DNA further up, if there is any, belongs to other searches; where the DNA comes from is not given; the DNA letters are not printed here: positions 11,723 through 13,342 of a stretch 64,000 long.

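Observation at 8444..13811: Orphan type IVb-pilus / T2SS-like inner-membrane assembly module inserted between lpxC and gyrB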

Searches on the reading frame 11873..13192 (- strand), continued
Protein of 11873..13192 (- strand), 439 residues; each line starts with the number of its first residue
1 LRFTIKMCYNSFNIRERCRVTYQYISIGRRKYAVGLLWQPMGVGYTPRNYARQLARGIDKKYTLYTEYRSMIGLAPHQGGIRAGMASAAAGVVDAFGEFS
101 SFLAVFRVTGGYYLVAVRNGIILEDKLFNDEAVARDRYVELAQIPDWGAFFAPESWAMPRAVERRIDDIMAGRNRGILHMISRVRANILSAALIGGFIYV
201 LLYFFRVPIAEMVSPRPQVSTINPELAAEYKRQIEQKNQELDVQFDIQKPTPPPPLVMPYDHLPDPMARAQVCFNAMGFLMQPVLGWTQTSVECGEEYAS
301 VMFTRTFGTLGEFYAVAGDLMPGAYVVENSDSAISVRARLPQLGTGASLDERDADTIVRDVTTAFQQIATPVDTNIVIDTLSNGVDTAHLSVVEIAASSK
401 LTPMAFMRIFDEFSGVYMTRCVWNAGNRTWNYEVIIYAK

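Call 38: find_homologous_proteins(query=A2, max_evalue=0.001)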
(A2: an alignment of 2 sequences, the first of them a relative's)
Query A2 (2 sequences) (522 aa, profile of the alignment): 689 proteins with E <= 0.001 among 8000 candidates; the best 120 are listed.
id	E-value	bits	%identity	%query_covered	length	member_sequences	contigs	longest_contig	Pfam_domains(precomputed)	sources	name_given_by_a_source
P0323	2.2e-290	982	100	100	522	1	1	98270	PF00263.27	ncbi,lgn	-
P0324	2.3e-219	748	71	100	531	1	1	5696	PF00263.27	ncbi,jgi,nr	ncbi:MAG: hypothetical protein LBR35_01655 [Rickettsiales bacterium]|jgi:type IVB pilus formation R6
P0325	4.1e-178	611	33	98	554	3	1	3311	PF00263.27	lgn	-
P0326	1.1e-166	574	50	100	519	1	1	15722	PF00263.27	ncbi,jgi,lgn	-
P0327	2.4e-163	563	51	100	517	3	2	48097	PF00263.27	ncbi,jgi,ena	ncbi:MAG: hypothetical protein ACTSXL_00570 [Alphaproteobacteria bacterium]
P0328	1.3e-162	560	33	96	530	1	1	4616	PF00263.27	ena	-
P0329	2.0e-161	556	50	99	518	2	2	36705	PF00263.27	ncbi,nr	ncbi:MAG: hypothetical protein JW812_01050 [Alphaproteobacteria bacterium]|nr:hypothetical protein [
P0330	4.5e-161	555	50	99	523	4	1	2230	PF00263.27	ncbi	-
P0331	8.5e-150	518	34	97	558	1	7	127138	PF00263.27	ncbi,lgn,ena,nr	ncbi:MAG: hypothetical protein J6Y85_05720 [Alphaproteobacteria bacterium]|nr:hypothetical protein [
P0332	2.6e-148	513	44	100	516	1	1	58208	PF00263.27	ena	-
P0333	1.5e-144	501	34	86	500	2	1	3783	PF00263.27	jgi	-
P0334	1.5e-144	501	46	99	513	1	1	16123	PF00263.27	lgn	-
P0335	4.4e-136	473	44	100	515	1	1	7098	PF00263.27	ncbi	-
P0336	2.7e-135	470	43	100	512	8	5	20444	PF00263.27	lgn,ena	-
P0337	1.0e-133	465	35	98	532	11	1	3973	PF00263.27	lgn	-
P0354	2.2e-123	431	41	98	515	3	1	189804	PF00263.27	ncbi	-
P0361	5.3e-123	429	39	96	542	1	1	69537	PF00263.27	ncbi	-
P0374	1.3e-122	428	40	98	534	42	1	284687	PF00263.27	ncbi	-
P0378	1.9e-122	428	40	97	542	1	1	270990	PF00263.27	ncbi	-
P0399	8.2e-122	426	39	96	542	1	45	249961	PF00263.27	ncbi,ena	-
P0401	8.9e-122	425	40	96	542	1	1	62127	PF00263.27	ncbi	-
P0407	1.2e-121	425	40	97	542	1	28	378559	PF00263.27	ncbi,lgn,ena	-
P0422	2.2e-121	424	39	98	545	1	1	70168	PF00263.27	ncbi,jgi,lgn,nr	ncbi:MAG: hypothetical protein LBO08_02315 [Rickettsiales bacterium]|jgi:Flp pilus assembly secretin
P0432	3.9e-121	423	38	98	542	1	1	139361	PF00263.27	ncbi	-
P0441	6.3e-121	423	38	99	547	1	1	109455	PF00263.27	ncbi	-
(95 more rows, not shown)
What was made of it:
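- Most of the top 120 are secretins of about 542 aa from gut metagenomes (call 38).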

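Call 39: find_encoding_contigs(protein=P0407, flank=10000, max_places=4)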
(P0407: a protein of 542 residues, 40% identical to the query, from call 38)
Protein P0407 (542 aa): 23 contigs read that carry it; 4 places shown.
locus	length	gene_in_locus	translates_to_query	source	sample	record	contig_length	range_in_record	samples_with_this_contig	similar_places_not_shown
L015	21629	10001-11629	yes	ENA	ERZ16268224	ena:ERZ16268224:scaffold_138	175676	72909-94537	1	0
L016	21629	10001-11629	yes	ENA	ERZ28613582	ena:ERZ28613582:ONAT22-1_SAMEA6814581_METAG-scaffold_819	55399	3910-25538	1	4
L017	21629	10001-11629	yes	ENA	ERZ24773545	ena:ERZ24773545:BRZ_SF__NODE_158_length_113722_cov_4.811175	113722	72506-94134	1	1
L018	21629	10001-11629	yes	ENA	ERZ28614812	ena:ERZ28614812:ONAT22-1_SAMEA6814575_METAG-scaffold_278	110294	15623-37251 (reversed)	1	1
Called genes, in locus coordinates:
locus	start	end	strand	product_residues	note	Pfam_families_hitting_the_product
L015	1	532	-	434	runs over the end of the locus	PF00919:UPF0004, PF04055:Radical_SAM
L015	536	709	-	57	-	-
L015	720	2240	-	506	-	PF02934:GatB_N, PF02637:GatB_Yqey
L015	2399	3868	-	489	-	PF01425:Amidase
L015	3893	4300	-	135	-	-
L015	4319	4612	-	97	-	PF02686:GatC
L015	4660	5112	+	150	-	PF03652:RuvX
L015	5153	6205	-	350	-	PF01594:AI-2E_transport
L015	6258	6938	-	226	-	PF00005:ABC_tran, PF02463:SMC_N (faint)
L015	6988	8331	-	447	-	PF19295:SufBD_N, PF01458:SUFBD_core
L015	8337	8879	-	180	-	-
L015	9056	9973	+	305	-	PF10671:TcpQ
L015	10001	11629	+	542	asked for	PF00263:Secretin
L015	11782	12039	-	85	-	PF01649:Ribosomal_S20p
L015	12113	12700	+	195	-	PF02660:G3P_acyltransf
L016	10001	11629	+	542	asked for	PF00263:Secretin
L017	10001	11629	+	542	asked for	PF00263:Secretin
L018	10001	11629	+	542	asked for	PF00263:Secretin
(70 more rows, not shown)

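Call 40: find_encoding_contigs(protein=P0374, flank=10000, max_places=2)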
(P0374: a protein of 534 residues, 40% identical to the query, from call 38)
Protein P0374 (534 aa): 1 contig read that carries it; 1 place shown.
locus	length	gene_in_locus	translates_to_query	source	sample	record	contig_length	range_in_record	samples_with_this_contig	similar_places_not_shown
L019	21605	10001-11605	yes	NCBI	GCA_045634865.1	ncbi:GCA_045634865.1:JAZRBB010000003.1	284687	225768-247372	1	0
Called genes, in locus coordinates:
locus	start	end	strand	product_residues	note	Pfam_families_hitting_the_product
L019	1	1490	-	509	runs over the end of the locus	PF02934:GatB_N, PF02637:GatB_Yqey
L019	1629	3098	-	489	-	PF01425:Amidase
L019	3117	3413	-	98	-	PF02686:GatC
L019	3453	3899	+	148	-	PF03652:RuvX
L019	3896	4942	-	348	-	PF01594:AI-2E_transport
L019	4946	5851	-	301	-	-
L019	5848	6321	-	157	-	-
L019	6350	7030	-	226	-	PF00005:ABC_tran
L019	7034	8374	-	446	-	PF19295:SufBD_N, PF01458:SUFBD_core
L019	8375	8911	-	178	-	-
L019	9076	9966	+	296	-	PF10671:TcpQ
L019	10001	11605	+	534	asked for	PF00263:Secretin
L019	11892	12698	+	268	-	-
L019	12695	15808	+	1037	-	-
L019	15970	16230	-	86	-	-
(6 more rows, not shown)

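Call 41: find_encoding_contigs(protein=P0378, flank=10000, max_places=2)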
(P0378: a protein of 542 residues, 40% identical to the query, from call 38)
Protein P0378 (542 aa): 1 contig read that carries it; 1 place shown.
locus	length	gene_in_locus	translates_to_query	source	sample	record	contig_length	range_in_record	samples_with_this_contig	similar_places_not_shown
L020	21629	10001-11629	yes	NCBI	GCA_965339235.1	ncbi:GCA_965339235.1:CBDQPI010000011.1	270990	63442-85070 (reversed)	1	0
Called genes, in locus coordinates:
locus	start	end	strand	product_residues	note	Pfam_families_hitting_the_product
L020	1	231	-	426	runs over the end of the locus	-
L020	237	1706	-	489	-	PF01425:Amidase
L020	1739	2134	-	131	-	-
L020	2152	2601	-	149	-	-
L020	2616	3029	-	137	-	-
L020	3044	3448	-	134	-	-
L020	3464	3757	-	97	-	PF02686:GatC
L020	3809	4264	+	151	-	PF03652:RuvX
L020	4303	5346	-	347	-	PF01594:AI-2E_transport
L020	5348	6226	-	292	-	-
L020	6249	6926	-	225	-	PF00005:ABC_tran, PF02463:SMC_N (faint)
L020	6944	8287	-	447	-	PF19295:SufBD_N, PF01458:SUFBD_core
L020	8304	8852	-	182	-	-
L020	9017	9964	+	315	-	PF10671:TcpQ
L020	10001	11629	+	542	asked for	PF00263:Secretin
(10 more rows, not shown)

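Call 42: find_encoding_contigs(protein=P0422, flank=10000, max_places=2)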
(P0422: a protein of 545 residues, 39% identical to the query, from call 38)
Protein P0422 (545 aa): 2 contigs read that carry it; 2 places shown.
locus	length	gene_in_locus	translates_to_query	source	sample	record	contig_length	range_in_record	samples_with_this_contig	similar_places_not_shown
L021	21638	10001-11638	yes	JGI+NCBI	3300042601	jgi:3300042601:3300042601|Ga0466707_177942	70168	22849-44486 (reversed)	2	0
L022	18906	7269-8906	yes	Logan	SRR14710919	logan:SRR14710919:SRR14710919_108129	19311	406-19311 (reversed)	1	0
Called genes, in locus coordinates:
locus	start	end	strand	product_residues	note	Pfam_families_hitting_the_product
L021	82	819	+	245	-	PF03006:HlyIII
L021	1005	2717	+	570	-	PF07973:tRNA_SAD, PF00587:tRNA-synt_2b, PF03129:HGTP_anticodon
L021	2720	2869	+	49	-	-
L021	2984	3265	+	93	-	-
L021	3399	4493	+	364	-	PF00226:DnaJ, PF01556:DnaJ_C, PF00684:DnaJ_CXXCXGXG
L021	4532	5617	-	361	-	PF01594:AI-2E_transport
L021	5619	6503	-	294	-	-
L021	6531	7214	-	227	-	PF02463:SMC_N (faint), PF00005:ABC_tran, PF13304:AAA_21 (faint)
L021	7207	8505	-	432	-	PF19295:SufBD_N, PF01458:SUFBD_core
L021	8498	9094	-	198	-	-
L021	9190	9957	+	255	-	PF10671:TcpQ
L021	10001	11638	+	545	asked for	PF00263:Secretin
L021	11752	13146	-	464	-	PF02129:Peptidase_S15 (weak), PF20434:BD-FAE (faint), PF00561:Abhydrolase_1 (weak), PF12146:Hydrolase_4, PF12697:Abhydrolase_6 (weak), PF00326:Peptidase_S9, PF07859:Abhydrolase_3 (weak), PF00293:NUDIX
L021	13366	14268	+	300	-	PF02661:Fic, PF00376:MerR (weak), PF13411:MerR_1 (weak)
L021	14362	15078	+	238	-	PF05036:SPOR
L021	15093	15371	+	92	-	PF02416:TatA_B_E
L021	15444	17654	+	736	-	PF17854:FtsK_alpha, PF01580:FtsK_SpoIIIE, PF01935:DUF87 (weak), PF09397:FtsK_gamma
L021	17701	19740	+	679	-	-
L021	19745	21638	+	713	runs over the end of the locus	-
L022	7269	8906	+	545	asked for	PF00263:Secretin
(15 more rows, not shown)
